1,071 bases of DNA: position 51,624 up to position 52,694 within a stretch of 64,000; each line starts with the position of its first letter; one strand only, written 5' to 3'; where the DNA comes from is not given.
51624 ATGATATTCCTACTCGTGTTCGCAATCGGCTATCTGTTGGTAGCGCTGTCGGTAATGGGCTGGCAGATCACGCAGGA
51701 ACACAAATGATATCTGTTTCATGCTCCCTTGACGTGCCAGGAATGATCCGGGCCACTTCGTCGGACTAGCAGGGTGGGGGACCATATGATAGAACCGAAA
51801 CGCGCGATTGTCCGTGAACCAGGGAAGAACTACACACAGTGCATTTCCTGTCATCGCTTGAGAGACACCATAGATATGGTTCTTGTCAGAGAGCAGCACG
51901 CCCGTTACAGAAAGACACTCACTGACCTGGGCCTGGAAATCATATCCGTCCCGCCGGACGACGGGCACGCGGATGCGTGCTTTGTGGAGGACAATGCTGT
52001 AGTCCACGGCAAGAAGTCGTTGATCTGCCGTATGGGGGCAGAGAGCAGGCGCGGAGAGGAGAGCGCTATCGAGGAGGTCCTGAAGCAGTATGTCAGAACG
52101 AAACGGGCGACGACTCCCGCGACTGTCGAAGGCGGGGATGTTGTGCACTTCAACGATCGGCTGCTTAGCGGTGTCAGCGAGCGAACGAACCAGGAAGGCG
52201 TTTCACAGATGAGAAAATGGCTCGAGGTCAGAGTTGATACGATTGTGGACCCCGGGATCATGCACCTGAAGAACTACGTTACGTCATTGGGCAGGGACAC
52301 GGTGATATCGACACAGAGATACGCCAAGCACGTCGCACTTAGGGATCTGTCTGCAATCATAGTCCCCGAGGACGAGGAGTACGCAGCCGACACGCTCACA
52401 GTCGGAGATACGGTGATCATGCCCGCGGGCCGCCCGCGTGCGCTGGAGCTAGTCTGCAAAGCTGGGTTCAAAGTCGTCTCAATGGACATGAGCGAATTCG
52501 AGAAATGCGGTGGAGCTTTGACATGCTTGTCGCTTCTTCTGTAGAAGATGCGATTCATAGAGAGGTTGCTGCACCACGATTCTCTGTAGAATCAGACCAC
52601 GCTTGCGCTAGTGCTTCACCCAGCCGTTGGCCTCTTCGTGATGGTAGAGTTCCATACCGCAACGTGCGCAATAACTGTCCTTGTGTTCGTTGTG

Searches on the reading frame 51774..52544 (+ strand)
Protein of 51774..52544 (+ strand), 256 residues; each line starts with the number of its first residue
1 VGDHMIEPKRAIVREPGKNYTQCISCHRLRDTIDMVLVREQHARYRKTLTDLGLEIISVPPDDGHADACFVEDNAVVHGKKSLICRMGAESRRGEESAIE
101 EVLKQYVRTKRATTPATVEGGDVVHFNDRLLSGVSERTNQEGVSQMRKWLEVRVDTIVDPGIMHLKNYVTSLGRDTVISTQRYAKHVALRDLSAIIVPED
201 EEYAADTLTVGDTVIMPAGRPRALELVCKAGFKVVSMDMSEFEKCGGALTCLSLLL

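Call 3: search_protein_families(library=pfam, proteins=[window:51774-52544:+], max_evalue=0.01)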
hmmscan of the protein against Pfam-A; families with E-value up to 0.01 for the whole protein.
window:51774-52544:+ (256 aa): 2 families
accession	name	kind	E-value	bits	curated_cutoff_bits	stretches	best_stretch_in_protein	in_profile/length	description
PF02274.22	ADI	-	5.6e-10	39.2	22.8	1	70-183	126-260/377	Arginine deiminase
PF19420.4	DDAH_eukar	-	5.6e-08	32.8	23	1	38-153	28-158/291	N,N dimethylarginine dimethylhydrolase, eukaryotic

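Call 4: search_protein_families(library=ncbifam, proteins=[window:51774-52544:+], max_evalue=0.01)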
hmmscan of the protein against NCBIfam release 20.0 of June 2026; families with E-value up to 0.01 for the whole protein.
window:51774-52544:+ (256 aa): 7 families
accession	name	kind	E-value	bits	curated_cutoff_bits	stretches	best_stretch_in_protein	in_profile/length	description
NF045660.1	DiMthArgaseDdahStm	equivalog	1.4e-52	178.9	340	1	10-255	1-248/249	dimethylargininase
NF045658.1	DiMArgaseDdah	equivalog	1.2e-45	156.3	450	1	11-254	5-252/254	dimethylargininase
NF045659.1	DiMArgaseDdahMtb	equivalog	1.5e-20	73.5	300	1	31-254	48-281/283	dimethylargininase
NF052232.1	Arg_dihydro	equivalog_domain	1.3e-12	47.5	450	1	40-254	37-265/266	arginine dihydrolase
NF052231.1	bifunc_ArgZ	exception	8.1e-11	40.8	1025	1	43-254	42-267/696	bifunctional arginine dihydrolase/ornithine cyclodeaminase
NF002381.0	PRK01388.1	subfamily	2.6e-07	29.9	414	1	69-177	157-282/405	arginine deiminase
TIGR01078.1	arcA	equivalog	2.4e-06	26.6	489.1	1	70-186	157-291/408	arginine deiminase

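Call 63: search_solved_structures(query=window:51774-52544:+, show_alignments=1, max_evalue=0.001)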
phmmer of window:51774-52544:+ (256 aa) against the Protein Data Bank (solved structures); distinct sequences matched with E-value up to 0.001: 17.
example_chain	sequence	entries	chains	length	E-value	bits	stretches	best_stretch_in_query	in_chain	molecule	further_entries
3rhy_A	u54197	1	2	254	1.4e-40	143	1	10-254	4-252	N(G),N(G)-dimethylarginine dimethylaminohydrolase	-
1h70_A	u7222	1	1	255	3.1e-39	138.6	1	9-254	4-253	NG, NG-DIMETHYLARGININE DIMETHYLAMINOHYDROLASE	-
3bpb_A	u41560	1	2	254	3.4e-39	138.5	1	10-254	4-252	dimethylarginine dimethylaminohydrolase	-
7ut0_A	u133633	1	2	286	9.5e-20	74.8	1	30-256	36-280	N(G),N(G)-dimethylarginine dimethylaminohydrolase 1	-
2jai_A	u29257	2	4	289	9.9e-20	74.7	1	30-256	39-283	NG, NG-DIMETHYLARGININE DIMETHYLAMINOHYDROLASE 1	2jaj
7usz_A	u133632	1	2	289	9.9e-20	74.7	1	30-256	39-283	N(G),N(G)-dimethylarginine dimethylaminohydrolase 1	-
6szp_A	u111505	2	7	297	1.1e-19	74.6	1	30-256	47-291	N(G),N(G)-dimethylarginine dimethylaminohydrolase 1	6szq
3i2e_A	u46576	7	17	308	1.3e-19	74.4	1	30-256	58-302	N(G),N(G)-dimethylarginine dimethylaminohydrolase 1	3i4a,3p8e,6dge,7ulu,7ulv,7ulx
2c6z_A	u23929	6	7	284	2e-19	73.7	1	27-255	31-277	NG, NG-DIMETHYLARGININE DIMETHYLAMINOHYDROLASE 1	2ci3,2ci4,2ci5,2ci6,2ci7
3p8p_A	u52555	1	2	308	2.2e-18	70.3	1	30-254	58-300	N(G),N(G)-dimethylarginine dimethylaminohydrolase 1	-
2ci1_A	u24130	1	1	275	2.4e-18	70.2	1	27-210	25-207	NG, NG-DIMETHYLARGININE DIMETHYLAMINOHYDROLASE 1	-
6jv0_A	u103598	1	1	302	3.2e-07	33.8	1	40-254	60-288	Sll1336 protein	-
6juz_A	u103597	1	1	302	4.5e-07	33.3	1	40-254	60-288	Sll1336 protein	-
6juy_A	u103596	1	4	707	2.5e-06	30.8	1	40-254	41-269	Sll1336 protein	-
6jv1_A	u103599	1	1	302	6.9e-06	29.4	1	40-254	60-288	Sll1336 protein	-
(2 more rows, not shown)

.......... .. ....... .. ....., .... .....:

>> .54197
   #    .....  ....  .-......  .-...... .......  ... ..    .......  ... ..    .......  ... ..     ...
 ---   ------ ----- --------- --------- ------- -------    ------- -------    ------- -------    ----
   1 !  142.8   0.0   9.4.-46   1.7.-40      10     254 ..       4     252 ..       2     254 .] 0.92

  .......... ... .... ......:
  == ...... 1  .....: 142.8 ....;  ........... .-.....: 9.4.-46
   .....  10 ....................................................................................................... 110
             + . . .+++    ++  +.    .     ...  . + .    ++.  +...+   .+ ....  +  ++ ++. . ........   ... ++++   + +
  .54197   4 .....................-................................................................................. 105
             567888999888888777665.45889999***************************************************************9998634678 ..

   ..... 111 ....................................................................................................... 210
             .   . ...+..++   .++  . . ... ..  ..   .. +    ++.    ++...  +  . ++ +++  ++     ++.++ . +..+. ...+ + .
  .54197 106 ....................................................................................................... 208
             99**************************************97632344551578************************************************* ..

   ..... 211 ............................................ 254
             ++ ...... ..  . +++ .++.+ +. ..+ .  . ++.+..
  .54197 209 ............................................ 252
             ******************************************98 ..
